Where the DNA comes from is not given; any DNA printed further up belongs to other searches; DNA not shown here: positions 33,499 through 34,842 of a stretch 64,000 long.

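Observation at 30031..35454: Lic-like phospho-headgroup decoration module with a nucleotidyltransferase-PLP enzyme fusion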

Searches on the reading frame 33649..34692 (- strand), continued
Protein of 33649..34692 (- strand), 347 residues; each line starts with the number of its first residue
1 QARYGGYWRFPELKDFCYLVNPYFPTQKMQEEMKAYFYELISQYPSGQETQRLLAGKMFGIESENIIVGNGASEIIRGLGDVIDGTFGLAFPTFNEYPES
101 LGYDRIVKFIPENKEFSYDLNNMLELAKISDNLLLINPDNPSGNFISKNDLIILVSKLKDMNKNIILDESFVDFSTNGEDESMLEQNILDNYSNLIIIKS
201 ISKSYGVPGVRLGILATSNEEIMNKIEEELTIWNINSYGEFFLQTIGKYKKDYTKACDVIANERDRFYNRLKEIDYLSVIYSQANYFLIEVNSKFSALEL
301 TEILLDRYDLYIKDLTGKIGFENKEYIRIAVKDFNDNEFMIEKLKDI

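Call 58: find_encoding_contigs(protein=P0393, flank=8000, max_places=2)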
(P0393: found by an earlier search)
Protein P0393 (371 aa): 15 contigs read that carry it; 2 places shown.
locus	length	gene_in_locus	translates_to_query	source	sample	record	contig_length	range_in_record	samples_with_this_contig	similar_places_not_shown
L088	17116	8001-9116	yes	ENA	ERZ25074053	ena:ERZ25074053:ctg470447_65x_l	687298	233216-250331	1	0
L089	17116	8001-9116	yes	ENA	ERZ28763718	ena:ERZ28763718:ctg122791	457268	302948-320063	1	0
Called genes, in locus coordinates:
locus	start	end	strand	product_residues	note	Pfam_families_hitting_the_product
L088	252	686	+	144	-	PF00082:Peptidase_S8 (weak)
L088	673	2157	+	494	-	PF00082:Peptidase_S8, PF00041:fn3 (weak)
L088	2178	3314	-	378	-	PF13808:DDE_Tnp_1_assoc, PF01609:DDE_Tnp_1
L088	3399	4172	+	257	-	PF00041:fn3 (weak)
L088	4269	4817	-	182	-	PF17957:Big_7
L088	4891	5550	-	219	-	-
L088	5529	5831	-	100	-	-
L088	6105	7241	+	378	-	PF13808:DDE_Tnp_1_assoc, PF01609:DDE_Tnp_1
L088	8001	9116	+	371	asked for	PF00155:Aminotran_1_2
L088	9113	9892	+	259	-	PF00483:NTP_transferase, PF12804:NTP_transf_3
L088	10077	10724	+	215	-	PF01209:Ubie_methyltran (weak), PF13489:Methyltransf_23, PF13847:Methyltransf_31, PF08241:Methyltransf_11, PF08242:Methyltransf_12, PF13649:Methyltransf_25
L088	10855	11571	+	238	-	PF01066:CDP-OH_P_transf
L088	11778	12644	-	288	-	PF13489:Methyltransf_23, PF01135:PCMT (weak), PF00891:Methyltransf_2 (weak), PF13847:Methyltransf_31, PF08241:Methyltransf_11, PF08242:Methyltransf_12, PF13649:Methyltransf_25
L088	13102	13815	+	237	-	PF13489:Methyltransf_23, PF13847:Methyltransf_31, PF08241:Methyltransf_11, PF08242:Methyltransf_12, PF13649:Methyltransf_25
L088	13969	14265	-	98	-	PF01934:HepT-like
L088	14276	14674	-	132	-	PF18765:Polbeta, PF01909:NTP_transf_2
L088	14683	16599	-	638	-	PF16177:ACAS_N, PF00501:AMP-binding, PF13193:AMP-binding_C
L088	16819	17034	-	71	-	-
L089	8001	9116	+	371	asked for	PF00155:Aminotran_1_2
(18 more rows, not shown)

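Call 81: search_solved_structures(query=L088:13102-13815:+, max_evalue=1)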
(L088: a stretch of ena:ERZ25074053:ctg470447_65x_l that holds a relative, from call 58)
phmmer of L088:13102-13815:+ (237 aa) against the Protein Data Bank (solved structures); distinct sequences matched with E-value up to 1: 68 (the best 60 are shown).
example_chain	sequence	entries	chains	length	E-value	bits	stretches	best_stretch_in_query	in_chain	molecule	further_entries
4krh_A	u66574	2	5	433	7.4e-10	42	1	45-203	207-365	Phosphoethanolamine N-methyltransferase 2 | Phospholethanolamine N-methyltransferase 2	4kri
1ve3_A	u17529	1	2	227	1.4e-09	41.1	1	59-166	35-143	hypothetical protein PH0226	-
4ine_A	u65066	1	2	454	9.8e-08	35.1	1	46-209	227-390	Protein PMT-2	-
6uv6_A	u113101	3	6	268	9.6e-07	31.8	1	53-165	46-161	D-glucose O-methyltransferase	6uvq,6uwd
21zq_A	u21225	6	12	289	1.4e-06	31.3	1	50-163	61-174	MitM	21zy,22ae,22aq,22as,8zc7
8zc8_A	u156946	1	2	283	1.4e-06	31.3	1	50-163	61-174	MitM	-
3mgg_A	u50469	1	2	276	3.6e-06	30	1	55-164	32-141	Methyltransferase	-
5wp5_A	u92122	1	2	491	7.8e-06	28.9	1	56-191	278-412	Phosphomethylethanolamine N-methyltransferase 2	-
3sm3_A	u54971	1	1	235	8e-06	28.8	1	64-182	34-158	SAM-dependent methyltransferases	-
5wp4_A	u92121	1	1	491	3.1e-05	26.9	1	54-191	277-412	Phosphoethanolamine N-methyltransferase 1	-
1xxl_A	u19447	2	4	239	4.5e-05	26.4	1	52-165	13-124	YcgJ protein | ycgJ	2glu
3d2l_A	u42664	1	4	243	5.5e-05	26.1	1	55-161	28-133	SAM-dependent methyltransferase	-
3e23_A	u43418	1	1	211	6e-05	26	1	53-170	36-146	uncharacterized protein RPA2492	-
9w6x_A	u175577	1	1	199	9.1e-05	25.4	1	59-163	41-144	YtkW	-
3bus_A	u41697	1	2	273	0.00015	24.6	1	52-162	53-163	Methyltransferase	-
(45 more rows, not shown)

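Call 82: search_protein_families(library=ncbifam, proteins=[L088:10855-11571:+, L088:10077-10724:+, L088:11778-12644:-, L088:13102-13815:+, L088:9113-9892:+, L088:8001-9116:+], max_evalue=0.001)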
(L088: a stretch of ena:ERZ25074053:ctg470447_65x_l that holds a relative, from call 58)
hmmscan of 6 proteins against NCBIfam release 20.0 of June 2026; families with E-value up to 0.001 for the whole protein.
L088:10855-11571:+ (238 aa): 10 families
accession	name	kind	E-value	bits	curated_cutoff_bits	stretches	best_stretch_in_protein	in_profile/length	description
NF038087.1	arch_ser_synth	exception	1e-22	80.8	240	1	42-230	5-189/216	archaetidylserine synthase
TIGR00473.1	pssA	equivalog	1.2e-20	74.2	107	1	50-196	3-145/153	CDP-diacylglycerol--serine O-phosphatidyltransferase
TIGR04217.1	archae_ser_T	exception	5e-17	62.4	200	1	45-235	11-193/221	archaetidylserine synthase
NF038086.1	anchor_synt_A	exception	4e-09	36.6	200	1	44-207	10-171/222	protein sorting system archaetidylserine synthase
NF040950.1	archin_ph_syn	equivalog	2e-07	31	180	1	43-152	25-128/191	archaetidylinositol phosphate synthase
NF045886.1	PhCholSynLeg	equivalog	1.2e-06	28.3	440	1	54-149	29-122/250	phosphatidylcholine synthase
NF045888.1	PhCholSynBrdy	equivalog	3.7e-05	23.3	400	1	46-148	25-128/243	phosphatidylcholine synthase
NF008090.0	PRK10832.1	equivalog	0.00014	22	304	1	56-131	21-89/182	CDP-diacylglycerol--glycerol-3-phosphate 3-phosphatidyltransferase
NF045887.1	PhCholSynPs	equivalog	0.0008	19.1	300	0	51-207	22-176/235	phosphatidylcholine synthase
NF053678.1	ClpnSynClsA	equivalog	0.00087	19.5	240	1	44-110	6-73/180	cardiolipin synthase ClsA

L088:10077-10724:+ (215 aa): 16 families
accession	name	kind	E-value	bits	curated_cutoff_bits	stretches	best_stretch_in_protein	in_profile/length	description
NF045823.1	PthPhpthDimycoMt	equivalog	5.7e-10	38.8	300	1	8-108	67-172/256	phthiotriol/phenolphthiotriol dimycocerosates methyltransferase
NF045825.1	FAmtase_mtf2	equivalog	6.4e-10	38.7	400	1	8-111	59-167/248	fatty-acid O-methyltransferase Mtf2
NF045667.1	MTase_DVU1556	equivalog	2.1e-09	37.1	155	1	7-97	22-111/213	DVU_1556 family methyltransferase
NF047649.1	MTase_UXPK_star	exception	4e-08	32.6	460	1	5-109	75-188/283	methyltransferase/UXPK-star double selenoprotein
TIGR01934.1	MenG_MenH_UbiE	subfamily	2.2e-07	30.4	158.35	1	9-98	41-134/223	ubiquinone/menaquinone biosynthesis methyltransferase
TIGR02072.1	BioC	equivalog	3.1e-07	30.4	184.95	1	9-99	36-126/244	malonyl-ACP O-methyltransferase BioC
NF008300.0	PRK11088.1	equivalog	5.7e-07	29.3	303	1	10-74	88-155/272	23S rRNA (guanine(745)-N(1))-methyltransferase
NF001243.0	PRK00216.1-4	equivalog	1.2e-06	28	235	1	7-97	47-143/237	demethylmenaquinone methyltransferase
TIGR02752.1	MenG_heptapren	equivalog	1.5e-06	27.9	419.85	1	8-97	46-141/231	demethylmenaquinone methyltransferase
NF001244.0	PRK00216.1-5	equivalog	2.4e-06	27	216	1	9-98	50-146/236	bifunctional demethylmenaquinone methyltransferase/2-methoxy-6-polyprenyl-1,4-benzoquinol methylase UbiE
NF007610.0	PRK10258.1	equivalog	1e-05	25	342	1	10-98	45-131/251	malonyl-ACP O-methyltransferase BioC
TIGR02081.1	metW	equivalog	1.5e-05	24.6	189.5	1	5-100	11-105/194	methionine biosynthesis protein MetW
NF041537.1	ArsM_AhpD_UU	exception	8.4e-05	21.5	510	1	6-109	75-187/345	arsenite methyltransferase/AhpD domain selenoprotein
NF041255.1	mycofact_MftM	equivalog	0.00021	20.7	200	1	5-99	137-235/289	mycofactocin oligosaccharide methyltransferase MftM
NF040539.1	AST_met_ArsM_2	exception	0.00051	20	240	1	10-97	59-155/262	putative arsinothricin biosynthesis methyltransferase ArsM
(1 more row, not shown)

L088:11778-12644:- (288 aa): 17 families
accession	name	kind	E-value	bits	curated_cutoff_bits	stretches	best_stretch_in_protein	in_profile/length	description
NF045667.1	MTase_DVU1556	equivalog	7.1e-09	35.4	155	1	71-214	22-168/213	DVU_1556 family methyltransferase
NF043040.1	corrin_prot_MT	hypoth_equivalog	1.2e-08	34.7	180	1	71-171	41-147/216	corrinoid protein-associated methyltransferase CpaM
NF002463.0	PRK01683.1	equivalog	5.9e-08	32.6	297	1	72-167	32-124/258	trans-aconitate 2-methyltransferase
NF041820.1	daptide_MTase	equivalog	1.4e-07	31.3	175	1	60-177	27-148/243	daptide-type RiPP biosynthesis methyltransferase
NF001453.0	PRK00312.1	equivalog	3.9e-07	29.8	188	1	70-140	79-152/217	protein-L-isoaspartate(D-aspartate) O-methyltransferase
TIGR00080.1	pimt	equivalog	7.6e-07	29.2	159.05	1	60-141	67-153/216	protein-L-isoaspartate O-methyltransferase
NF050150.1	RiPP_MTase_ApyS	equivalog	1e-05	24.9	400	1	73-128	143-203/323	RiPP biosynthesis methyltransferase ApyS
NF000499.2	Erm23S_rRNA_broad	equivalog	2.2e-05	24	212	1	72-138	24-91/244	23S ribosomal RNA methyltransferase Erm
TIGR02021.1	BchM-ChlM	equivalog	6.7e-05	22.4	158.9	1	72-120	55-106/218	magnesium protoporphyrin IX methyltransferase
NF000337.1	erm_SHROVE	exception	7.8e-05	22.1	320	1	71-154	28-109/248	ErmE/ErmH/ErmO/ErmR family 23S rRNA (adenine(2058)-N(6))-methyltransferase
NF041650.1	nod_mtase_NodS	equivalog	9.3e-05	22.2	300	1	74-170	41-138/190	nodulation methyltransferase NodS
NF009639.0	PRK13168.1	equivalog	0.00011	21.2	458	1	64-114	294-343/446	23S rRNA (uracil(1939)-C(5))-methyltransferase RlmD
NF010703.0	PRK14103.1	equivalog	0.00016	21.2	320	1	72-118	30-78/256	trans-aconitate 2-methyltransferase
NF041658.1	ornithlipidmtase_OlsG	equivalog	0.00019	21.2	350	1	73-127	42-99/191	ornithine lipid N-methyltransferase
NF008686.0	PRK11705.1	equivalog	0.00019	20.6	400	1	59-127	156-223/383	cyclopropane fatty acyl phospholipid synthase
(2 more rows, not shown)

L088:13102-13815:+ (237 aa): 22 families
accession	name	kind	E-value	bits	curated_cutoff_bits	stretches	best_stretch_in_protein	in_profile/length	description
NF045667.1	MTase_DVU1556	equivalog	1.6e-14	53.9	155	1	54-163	16-119/213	DVU_1556 family methyltransferase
NF043040.1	corrin_prot_MT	hypoth_equivalog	2.6e-10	40.1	180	1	59-161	39-145/216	corrinoid protein-associated methyltransferase CpaM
TIGR01983.1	UbiG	equivalog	1.3e-07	31.2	102.95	1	61-162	50-150/228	bifunctional 2-polyprenyl-6-hydroxyphenol methylase/3-demethylubiquinol 3-O-methyltransferase UbiG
NF041536.1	ArsM_DUF2284_UU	exception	2.7e-07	29.3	575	1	57-163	73-180/459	arsenite methyltransferase/DUF2284 domain selenoprotein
NF047649.1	MTase_UXPK_star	exception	5.5e-07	28.9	460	1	55-163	72-181/283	methyltransferase/UXPK-star double selenoprotein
TIGR02072.1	BioC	equivalog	1.3e-06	28.4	184.95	1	50-162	22-131/244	malonyl-ACP O-methyltransferase BioC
TIGR02021.1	BchM-ChlM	equivalog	1.7e-06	27.6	158.9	1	51-138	44-131/218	magnesium protoporphyrin IX methyltransferase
NF045649.1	2X_seleno_MduS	exception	3.5e-06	26.2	380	1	63-182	44-160/338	methyltransferase domain-containing selenoprotein MduS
NF041537.1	ArsM_AhpD_UU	exception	4.4e-06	25.7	510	1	57-162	73-179/345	arsenite methyltransferase/AhpD domain selenoprotein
NF040703.1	cyclopro_CfaB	exception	7e-06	25.1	650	1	44-160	143-260/393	C17 cyclopropane fatty acid synthase CfaB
NF008992.0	PRK12335.1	equivalog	8.5e-06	25.1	303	1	58-141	121-202/289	SAM-dependent methyltransferase TehB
NF008405.0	PRK11207.1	equivalog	1.8e-05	24.3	218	1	50-146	21-116/198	tellurite resistance methyltransferase TehB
NF007610.0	PRK10258.1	equivalog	9.6e-05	21.8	342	1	52-162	34-137/251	malonyl-ACP O-methyltransferase BioC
TIGR01934.1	MenG_MenH_UbiE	subfamily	0.00012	21.5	158.35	1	57-164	36-142/223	ubiquinone/menaquinone biosynthesis methyltransferase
NF045882.1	PLipidMtase_Leg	equivalog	0.00022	21.1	390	1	77-165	57-147/207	phospholipid N-methyltransferase PmtA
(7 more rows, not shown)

L088:9113-9892:+ (259 aa): 36 families (the best 25 are shown)
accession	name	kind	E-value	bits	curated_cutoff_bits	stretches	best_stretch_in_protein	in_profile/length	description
TIGR03992.1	Arch_glmU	subfamily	8.1e-27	94.1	292.1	1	1-145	1-144/393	bifunctional sugar-1-phosphate nucleotidylyltransferase/acetyltransferase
NF041313.1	UDPGP_AglF_Halo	equivalog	4.5e-26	91.7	400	1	1-124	1-122/234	UTP--glucose-1-phosphate uridylyltransferase AglF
NF041135.1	IPPtranDIPPsyn_Thcocales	equivalog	4.6e-18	65.4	580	1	1-117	1-111/419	bifunctional L-myo-inositol-1-phosphate cytidylyltransferase/CDP-L-myo-inositol myo-inositolphosphotransferase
TIGR01208.1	rmlA_long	equivalog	4.9e-18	65.1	320.25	1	2-115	1-115/353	glucose-1-phosphate thymidylyltransferase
NF045761.1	NAMPUrTaseMurU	equivalog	9e-18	65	250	1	1-78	1-79/226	N-acetylmuramate alpha-1-phosphate uridylyltransferase MurU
NF049965.1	GlMnHpPGnyltfHddC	equivalog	8.1e-17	61.6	300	1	1-116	1-114/221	D-glycero-D-manno-heptose 1-phosphate guanosyltransferase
NF052502.1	man1P_GTase_Rv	exception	9.6e-16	57.6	440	1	2-123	2-123/352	mannose-1-phosphate guanylyltransferase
TIGR01207.1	rmlA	equivalog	4.2e-15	55.6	360.65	1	2-120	1-121/286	glucose-1-phosphate thymidylyltransferase RfbA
NF041173.1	Sug_nt_acttase_Thmprot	equivalog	2.3e-14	53.2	600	1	1-145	1-143/405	bifunctional sugar-1-phosphate nucleotidylyltransferase/acetyltransferase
TIGR01099.1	galU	equivalog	2.6e-14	53.4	326.8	1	1-69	2-70/261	UTP--glucose-1-phosphate uridylyltransferase GalU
NF010935.0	PRK14355.1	equivalog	8.9e-12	44.4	718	1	2-131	5-130/459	bifunctional UDP-N-acetylglucosamine diphosphorylase/glucosamine-1-phosphate N-acetyltransferase GlmU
NF012024.0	PRK15480.1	equivalog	1.2e-11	44.2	588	1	2-54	5-57/292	glucose-1-phosphate thymidylyltransferase RfbA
NF010939.0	PRK14359.1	equivalog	4.8e-11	41.9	592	1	3-249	5-235/430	bifunctional UDP-N-acetylglucosamine diphosphorylase/glucosamine-1-phosphate N-acetyltransferase GlmU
TIGR01173.1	glmU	equivalog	1.3e-10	40.7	366.85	1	1-141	1-139/452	bifunctional UDP-N-acetylglucosamine diphosphorylase/glucosamine-1-phosphate N-acetyltransferase GlmU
NF009928.0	PRK13389.1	equivalog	6.7e-10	38.6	548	1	2-69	10-77/302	UTP--glucose-1-phosphate uridylyltransferase GalU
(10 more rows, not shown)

L088:8001-9116:+ (371 aa): 50 families (the best 25 are shown)
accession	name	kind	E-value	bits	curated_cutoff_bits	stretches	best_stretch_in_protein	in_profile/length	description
TIGR01140.1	L_thr_O3P_dcar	equivalog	8.3e-51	173.1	290.55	1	22-351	20-330/331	threonine-phosphate decarboxylase CobD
TIGR01141.1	hisC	equivalog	5.6e-47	160.3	276.55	1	29-352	30-347/349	histidinol-phosphate transaminase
NF003496.0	PRK05166.1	equivalog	9.8e-32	110.1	540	1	29-354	46-369/373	histidinol-phosphate transaminase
NF005915.1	PRK07908.1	equivalog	2e-29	103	360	1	30-351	23-331/332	Rv2231c family histidinol phosphate aminotransferase CobC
NF006225.0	PRK08354.1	equivalog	1.1e-26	94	288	1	10-354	5-315/318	putative aminotransferase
NF002878.0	PRK03321.1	subfamily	3.7e-26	91.7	374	1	50-350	52-344/352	histidinol-phosphate transaminase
NF053748.1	bifunc_CobBC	exception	9.5e-23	80.4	950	1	23-351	484-796/797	bifunctional hydrogenobyrinic acid a,c-diamide synthase/histidinol phosphate aminotransferase CobBC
NF041364.1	GntC_guanitoxin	equivalog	1.5e-20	73.5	415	1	60-343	47-344/356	guanitoxin biosynthesis PLP-dependent (S)-gamma-hydroxy-L-arginine cyclodehydratase GntC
NF002726.0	PRK02610.1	equivalog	3.1e-20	72.4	391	1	58-319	78-341/374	histidinol-phosphate transaminase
NF002877.0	PRK03317.1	equivalog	4.6e-19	68.4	409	1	67-354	89-366/374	histidinol-phosphate transaminase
NF005021.0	PRK06425.1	equivalog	4.7e-19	68.7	353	1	73-354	59-330/335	histidinol-phosphate aminotransferase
NF006580.0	PRK09105.1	subfamily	8.9e-19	67.6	444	1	59-226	86-251/375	pyridoxal phosphate-dependent aminotransferase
NF006014.0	PRK08153.1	equivalog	5.3e-16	58.4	510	1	38-226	52-239/370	pyridoxal phosphate-dependent aminotransferase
NF051461.1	pyoverd_PtaA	equivalog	1.9e-15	56.4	500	1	54-224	69-237/359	pyoverdine biosynthesis transaminase PtaA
NF005744.0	PRK07568.1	subfamily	2.9e-14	52.7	389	1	68-228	85-252/398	pyridoxal phosphate-dependent aminotransferase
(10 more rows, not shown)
